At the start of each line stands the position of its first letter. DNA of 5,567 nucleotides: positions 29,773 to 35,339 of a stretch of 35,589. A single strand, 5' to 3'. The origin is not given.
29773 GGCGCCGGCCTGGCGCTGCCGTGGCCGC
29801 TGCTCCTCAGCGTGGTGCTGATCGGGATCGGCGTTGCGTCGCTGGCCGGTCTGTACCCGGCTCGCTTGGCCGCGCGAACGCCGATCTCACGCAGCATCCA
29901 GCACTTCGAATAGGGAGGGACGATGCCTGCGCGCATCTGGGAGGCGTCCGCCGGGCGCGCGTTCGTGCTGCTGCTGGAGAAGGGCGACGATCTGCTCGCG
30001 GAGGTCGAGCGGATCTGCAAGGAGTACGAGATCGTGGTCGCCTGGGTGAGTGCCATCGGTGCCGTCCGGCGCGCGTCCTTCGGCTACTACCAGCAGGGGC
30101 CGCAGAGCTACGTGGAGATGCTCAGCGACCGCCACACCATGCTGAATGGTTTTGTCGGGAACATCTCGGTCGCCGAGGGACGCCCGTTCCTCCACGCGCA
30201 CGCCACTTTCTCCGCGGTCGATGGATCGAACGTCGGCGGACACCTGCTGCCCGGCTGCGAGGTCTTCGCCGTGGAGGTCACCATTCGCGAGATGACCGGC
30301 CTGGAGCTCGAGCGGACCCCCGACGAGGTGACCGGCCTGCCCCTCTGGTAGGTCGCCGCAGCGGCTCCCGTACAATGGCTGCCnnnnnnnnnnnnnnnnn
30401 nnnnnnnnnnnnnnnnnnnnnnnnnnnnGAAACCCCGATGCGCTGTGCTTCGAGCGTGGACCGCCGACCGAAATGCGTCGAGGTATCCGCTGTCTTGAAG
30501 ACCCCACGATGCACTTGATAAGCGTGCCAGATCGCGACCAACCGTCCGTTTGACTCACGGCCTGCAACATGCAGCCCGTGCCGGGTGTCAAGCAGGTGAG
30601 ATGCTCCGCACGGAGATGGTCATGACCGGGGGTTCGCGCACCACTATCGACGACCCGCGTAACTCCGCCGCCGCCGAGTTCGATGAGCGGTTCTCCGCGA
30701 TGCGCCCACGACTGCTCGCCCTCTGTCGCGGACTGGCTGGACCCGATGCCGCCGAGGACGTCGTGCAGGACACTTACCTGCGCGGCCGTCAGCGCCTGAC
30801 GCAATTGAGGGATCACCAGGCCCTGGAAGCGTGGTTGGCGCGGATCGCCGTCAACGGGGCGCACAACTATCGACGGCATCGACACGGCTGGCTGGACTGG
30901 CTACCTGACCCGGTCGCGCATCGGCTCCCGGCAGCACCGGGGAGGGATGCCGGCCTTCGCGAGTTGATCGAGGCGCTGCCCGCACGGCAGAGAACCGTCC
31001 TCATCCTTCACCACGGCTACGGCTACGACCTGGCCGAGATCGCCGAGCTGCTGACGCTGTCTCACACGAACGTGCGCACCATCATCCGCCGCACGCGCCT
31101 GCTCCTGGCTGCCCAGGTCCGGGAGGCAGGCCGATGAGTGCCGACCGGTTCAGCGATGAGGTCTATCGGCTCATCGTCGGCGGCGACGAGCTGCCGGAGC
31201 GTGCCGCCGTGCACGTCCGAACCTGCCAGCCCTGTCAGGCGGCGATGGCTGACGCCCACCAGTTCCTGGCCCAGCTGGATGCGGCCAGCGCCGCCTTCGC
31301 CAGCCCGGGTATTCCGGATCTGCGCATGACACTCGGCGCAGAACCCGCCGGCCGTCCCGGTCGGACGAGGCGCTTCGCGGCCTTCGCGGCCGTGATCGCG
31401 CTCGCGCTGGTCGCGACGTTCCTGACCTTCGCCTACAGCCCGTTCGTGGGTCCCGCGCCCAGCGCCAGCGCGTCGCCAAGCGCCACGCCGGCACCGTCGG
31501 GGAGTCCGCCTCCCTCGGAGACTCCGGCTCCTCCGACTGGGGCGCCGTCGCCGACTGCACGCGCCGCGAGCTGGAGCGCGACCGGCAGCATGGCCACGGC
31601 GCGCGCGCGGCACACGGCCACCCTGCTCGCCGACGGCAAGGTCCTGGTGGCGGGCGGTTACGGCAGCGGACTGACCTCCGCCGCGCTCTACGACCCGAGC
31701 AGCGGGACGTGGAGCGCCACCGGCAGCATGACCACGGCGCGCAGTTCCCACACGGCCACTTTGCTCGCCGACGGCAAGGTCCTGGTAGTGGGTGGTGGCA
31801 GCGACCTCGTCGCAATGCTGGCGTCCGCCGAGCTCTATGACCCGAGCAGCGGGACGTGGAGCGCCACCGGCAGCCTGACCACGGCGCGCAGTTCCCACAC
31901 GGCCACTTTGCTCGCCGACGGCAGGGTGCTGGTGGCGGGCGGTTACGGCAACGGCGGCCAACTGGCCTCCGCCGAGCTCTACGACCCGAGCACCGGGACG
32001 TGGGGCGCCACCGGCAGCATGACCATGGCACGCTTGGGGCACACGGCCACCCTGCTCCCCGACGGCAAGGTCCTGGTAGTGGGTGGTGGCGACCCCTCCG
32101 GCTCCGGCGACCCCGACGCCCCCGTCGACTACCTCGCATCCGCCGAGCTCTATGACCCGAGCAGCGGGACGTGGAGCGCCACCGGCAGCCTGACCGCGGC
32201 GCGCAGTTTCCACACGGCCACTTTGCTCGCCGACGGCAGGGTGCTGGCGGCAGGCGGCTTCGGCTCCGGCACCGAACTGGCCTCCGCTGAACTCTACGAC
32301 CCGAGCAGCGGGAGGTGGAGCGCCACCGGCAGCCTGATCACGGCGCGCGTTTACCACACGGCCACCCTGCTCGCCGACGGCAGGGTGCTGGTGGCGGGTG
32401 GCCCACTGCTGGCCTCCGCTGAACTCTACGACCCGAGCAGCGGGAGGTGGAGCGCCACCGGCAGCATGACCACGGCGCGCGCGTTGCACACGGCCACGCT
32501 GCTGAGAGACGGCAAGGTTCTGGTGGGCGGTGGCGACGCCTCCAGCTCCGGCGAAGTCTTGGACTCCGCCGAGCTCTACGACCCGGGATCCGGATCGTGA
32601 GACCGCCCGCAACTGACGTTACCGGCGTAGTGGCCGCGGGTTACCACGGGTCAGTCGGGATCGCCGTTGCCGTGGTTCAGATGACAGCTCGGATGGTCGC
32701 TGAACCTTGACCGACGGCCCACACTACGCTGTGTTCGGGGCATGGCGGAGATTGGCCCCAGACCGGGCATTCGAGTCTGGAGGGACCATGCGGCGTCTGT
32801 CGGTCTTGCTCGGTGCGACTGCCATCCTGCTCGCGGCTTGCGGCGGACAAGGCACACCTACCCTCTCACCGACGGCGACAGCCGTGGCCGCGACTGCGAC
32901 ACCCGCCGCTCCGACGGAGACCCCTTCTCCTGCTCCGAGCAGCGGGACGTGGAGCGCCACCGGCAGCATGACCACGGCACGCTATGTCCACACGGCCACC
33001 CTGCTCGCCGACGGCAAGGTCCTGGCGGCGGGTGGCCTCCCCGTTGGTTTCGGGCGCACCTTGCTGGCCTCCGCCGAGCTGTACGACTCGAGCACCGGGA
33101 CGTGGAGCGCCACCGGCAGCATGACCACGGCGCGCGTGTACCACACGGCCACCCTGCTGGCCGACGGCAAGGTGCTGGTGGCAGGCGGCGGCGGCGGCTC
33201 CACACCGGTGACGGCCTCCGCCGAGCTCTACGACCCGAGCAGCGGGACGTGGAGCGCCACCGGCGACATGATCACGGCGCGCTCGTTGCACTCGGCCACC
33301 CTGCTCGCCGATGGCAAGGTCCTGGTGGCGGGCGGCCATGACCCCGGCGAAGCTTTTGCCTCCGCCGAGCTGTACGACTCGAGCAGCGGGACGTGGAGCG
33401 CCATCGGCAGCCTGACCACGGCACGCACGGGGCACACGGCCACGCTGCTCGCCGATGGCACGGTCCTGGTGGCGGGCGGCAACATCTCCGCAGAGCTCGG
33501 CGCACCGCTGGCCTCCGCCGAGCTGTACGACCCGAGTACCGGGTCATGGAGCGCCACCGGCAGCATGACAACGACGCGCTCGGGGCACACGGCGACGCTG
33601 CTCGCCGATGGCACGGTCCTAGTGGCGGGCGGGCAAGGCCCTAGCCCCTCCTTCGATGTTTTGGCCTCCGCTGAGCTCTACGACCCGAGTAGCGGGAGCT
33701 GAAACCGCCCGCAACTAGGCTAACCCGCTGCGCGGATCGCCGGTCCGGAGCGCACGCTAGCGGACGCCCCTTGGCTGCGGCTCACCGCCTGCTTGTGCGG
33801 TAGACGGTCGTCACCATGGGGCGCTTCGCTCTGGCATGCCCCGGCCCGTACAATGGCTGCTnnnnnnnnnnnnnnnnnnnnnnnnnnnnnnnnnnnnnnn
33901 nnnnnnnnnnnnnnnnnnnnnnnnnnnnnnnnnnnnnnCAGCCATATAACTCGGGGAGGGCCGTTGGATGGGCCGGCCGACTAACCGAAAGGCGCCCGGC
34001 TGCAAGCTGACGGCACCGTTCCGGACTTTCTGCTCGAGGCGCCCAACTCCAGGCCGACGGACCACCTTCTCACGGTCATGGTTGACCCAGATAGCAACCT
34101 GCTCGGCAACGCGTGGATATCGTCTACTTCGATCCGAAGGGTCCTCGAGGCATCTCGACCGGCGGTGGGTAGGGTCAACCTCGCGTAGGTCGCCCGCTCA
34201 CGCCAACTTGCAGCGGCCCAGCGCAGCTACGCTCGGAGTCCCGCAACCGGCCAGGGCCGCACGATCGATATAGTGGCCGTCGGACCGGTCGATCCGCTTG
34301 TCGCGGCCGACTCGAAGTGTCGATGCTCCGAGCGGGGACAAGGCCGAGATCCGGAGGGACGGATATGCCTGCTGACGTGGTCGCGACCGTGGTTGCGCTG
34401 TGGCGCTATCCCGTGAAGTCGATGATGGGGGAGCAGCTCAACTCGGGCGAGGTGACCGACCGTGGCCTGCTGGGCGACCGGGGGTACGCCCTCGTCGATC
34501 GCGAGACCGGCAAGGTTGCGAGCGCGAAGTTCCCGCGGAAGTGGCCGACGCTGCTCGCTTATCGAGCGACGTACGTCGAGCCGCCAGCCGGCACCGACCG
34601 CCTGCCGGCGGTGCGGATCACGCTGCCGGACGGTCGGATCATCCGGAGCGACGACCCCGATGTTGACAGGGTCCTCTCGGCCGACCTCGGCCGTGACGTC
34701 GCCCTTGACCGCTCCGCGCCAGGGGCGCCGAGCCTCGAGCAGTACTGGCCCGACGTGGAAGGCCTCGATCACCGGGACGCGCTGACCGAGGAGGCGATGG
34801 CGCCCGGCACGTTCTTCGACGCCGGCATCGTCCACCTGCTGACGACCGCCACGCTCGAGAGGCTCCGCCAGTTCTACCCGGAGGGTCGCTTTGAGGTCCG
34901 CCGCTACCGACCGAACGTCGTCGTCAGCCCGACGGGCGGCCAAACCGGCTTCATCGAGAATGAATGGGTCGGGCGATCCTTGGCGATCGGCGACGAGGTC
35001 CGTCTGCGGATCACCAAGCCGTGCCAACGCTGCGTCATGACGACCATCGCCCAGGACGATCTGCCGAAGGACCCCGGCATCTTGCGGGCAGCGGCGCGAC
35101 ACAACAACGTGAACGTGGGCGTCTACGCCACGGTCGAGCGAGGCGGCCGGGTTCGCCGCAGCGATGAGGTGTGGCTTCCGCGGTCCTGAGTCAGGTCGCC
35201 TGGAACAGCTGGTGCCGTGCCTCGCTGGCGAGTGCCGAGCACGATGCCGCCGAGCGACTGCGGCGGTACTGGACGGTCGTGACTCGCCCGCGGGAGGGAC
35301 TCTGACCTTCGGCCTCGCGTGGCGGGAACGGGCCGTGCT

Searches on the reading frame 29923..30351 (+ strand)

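Call 57: search_protein_families(library=pfam, proteins=[window:29923-30351:+], max_evalue=0.01)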
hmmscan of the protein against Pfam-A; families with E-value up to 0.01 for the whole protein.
window:29923-30351:+ (142 aa): 1 family
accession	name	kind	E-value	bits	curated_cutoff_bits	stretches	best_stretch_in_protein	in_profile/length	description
PF03479.20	PCC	-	1e-25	90.8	25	1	12-125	1-116/117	Plants and Prokaryotes Conserved (PCC) domain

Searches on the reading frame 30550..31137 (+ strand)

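Call 57: search_protein_families(library=pfam, proteins=[window:30550-31137:+], max_evalue=0.01)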
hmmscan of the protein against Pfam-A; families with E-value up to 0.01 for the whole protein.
window:30550-31137:+ (195 aa): 4 families
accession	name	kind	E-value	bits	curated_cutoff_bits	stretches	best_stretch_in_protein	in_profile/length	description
PF08281.18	Sigma70_r4_2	-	3.1e-12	46.4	25.7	1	136-184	4-52/54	Sigma-70, region 4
PF04542.20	Sigma70_r2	-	3.7e-09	36.7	24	1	49-111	3-68/71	Sigma-70 region 2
PF04545.22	Sigma70_r4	-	2.3e-08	33.9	24.1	1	140-183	2-45/50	Sigma-70, region 4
PF04297.20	UPF0122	-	0.0038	17.9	22.7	1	143-187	18-62/101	Putative helix-turn-helix protein, YlxM / p13 like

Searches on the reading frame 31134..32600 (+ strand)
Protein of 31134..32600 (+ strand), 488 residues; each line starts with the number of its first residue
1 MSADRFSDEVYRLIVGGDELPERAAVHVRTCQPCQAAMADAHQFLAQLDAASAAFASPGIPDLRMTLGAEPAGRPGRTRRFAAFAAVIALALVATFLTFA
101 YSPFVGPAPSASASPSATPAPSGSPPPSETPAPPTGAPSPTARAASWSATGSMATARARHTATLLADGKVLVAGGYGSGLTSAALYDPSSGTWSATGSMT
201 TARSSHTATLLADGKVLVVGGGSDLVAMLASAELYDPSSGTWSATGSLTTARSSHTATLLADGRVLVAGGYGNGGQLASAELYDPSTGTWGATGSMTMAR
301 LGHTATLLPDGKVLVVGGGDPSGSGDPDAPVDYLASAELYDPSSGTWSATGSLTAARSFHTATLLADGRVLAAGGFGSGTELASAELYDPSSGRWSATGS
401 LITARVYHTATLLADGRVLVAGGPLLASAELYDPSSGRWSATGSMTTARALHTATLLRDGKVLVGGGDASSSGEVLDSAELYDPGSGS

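Call 57: search_protein_families(library=pfam, proteins=[window:31134-32600:+], max_evalue=0.01)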
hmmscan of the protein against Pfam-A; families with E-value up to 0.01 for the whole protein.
window:31134-32600:+ (488 aa): 15 families
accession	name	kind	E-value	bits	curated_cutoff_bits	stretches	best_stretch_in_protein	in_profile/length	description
PF13418.12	Kelch_4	-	1.2e-56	188.9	21.6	7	251-291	1-42/49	Galactose oxidase, central domain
PF13415.12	Kelch_3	-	2.7e-43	145.8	22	6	263-307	2-47/48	Galactose oxidase, central domain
PF13964.12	Kelch_6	-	4.2e-41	138.1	25.3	6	252-297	2-47/50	Kelch motif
PF01344.31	Kelch_1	-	4.7e-41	138.3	20.1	5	256-290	5-39/46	Kelch motif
PF24681.1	Kelch_KLHDC2_KLHL20_DRC7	-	9.3e-29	100.7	50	2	160-290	2-141/221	KLHDC2/KLHL20/DRC7 Kelch-repeats domain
PF24981.1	Beta-prop_ATRN-LZTR1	-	6e-26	91.8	50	0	432-472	185-224/289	Attractin/LZTR1 beta-propeller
PF07646.21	Kelch_2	-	9.3e-24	82.6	21.3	0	253-290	2-41/48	Kelch motif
PF25210.1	Kelch_FKB95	-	5e-22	79.2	70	2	182-245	59-123/268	FKB95, Kelch-repeats domain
PF07250.17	Glyoxal_oxid_N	-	1.3e-18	67.6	37.5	3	359-434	69-146/243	Glyoxal oxidase N-terminus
PF24996.1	NANM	-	1.2e-10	41.3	45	0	185-223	292-329/350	N-acetylneuraminate epimerase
PF17164.10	DUF5122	-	6.8e-06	26.7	27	0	261-277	2-19/36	Domain of unknown function (DUF5122) beta-propeller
PF17366.7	AGA2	-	7.9e-06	25.9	25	0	200-218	9-27/58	A-agglutinin-binding subunit Aga2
PF13540.12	RCC1_2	-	0.00018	21.7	22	0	358-378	8-28/30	Regulator of chromosome condensation (RCC1) repeat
PF02698.23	DUF218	-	0.00035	20.9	27.6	0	444-475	11-39/133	DUF218 domain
PF00847.26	AP2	-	0.0079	16.9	33.3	0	432-444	8-19/54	AP2 domain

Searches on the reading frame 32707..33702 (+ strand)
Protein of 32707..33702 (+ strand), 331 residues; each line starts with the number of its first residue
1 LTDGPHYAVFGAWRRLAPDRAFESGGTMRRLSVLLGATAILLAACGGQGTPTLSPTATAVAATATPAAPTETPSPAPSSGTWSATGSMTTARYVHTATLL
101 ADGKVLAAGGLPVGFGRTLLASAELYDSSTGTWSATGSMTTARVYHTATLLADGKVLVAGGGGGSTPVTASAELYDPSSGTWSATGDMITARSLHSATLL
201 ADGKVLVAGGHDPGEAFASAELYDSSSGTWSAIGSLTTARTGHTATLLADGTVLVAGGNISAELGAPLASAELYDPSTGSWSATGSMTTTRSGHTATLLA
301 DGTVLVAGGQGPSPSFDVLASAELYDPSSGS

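Call 57: search_protein_families(library=pfam, proteins=[window:32707-33702:+], max_evalue=0.01)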
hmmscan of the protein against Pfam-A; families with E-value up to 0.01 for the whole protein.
window:32707-33702:+ (331 aa): 13 families
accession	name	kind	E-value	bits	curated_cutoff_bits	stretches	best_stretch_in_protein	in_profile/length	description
PF13418.12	Kelch_4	-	1.7e-40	137.1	21.6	5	142-185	1-44/49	Galactose oxidase, central domain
PF13415.12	Kelch_3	-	3.4e-35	119.9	22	4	155-199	3-47/48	Galactose oxidase, central domain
PF13964.12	Kelch_6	-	1.1e-33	114.6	25.3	3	143-192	2-50/50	Kelch motif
PF01344.31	Kelch_1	-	4.4e-31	106.5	20.1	4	201-236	10-45/46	Kelch motif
PF24681.1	Kelch_KLHDC2_KLHL20_DRC7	-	7.1e-19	68.4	50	1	95-309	2-221/221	KLHDC2/KLHL20/DRC7 Kelch-repeats domain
PF24981.1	Beta-prop_ATRN-LZTR1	-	1.1e-18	68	50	1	223-310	185-280/289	Attractin/LZTR1 beta-propeller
PF25210.1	Kelch_FKB95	-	2.5e-17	63.8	70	3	122-209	59-148/268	FKB95, Kelch-repeats domain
PF07646.21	Kelch_2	-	1.4e-14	53.6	21.3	1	195-231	4-42/48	Kelch motif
PF07250.17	Glyoxal_oxid_N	-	3e-09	36.9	37.5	1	89-162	64-136/243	Glyoxal oxidase N-terminus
PF24996.1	NANM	-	9.1e-09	35.1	45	0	220-261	290-330/350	N-acetylneuraminate epimerase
PF18755.6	RAMA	-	6.9e-07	29.6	35.2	0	145-183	45-84/107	Restriction Enzyme Adenine Methylase Associated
PF25390.1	WD40_RLD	-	0.0012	18.7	150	1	94-308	41-271/363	RCC1-like domain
PF13540.12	RCC1_2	-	0.0055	16.9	22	0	243-259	10-26/30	Regulator of chromosome condensation (RCC1) repeat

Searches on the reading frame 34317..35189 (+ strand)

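Call 57: search_protein_families(library=pfam, proteins=[window:34317-35189:+], max_evalue=0.01)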
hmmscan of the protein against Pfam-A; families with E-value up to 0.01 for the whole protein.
window:34317-35189:+ (290 aa): 2 families
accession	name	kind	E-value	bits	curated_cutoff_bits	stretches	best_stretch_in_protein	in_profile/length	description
PF03473.23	MOSC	-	3.4e-16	59.8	22.7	1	171-285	11-119/120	MOSC domain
PF03476.21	MOSC_N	-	7e-12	45.7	25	1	22-87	1-63/119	MOSC N-terminal beta barrel domain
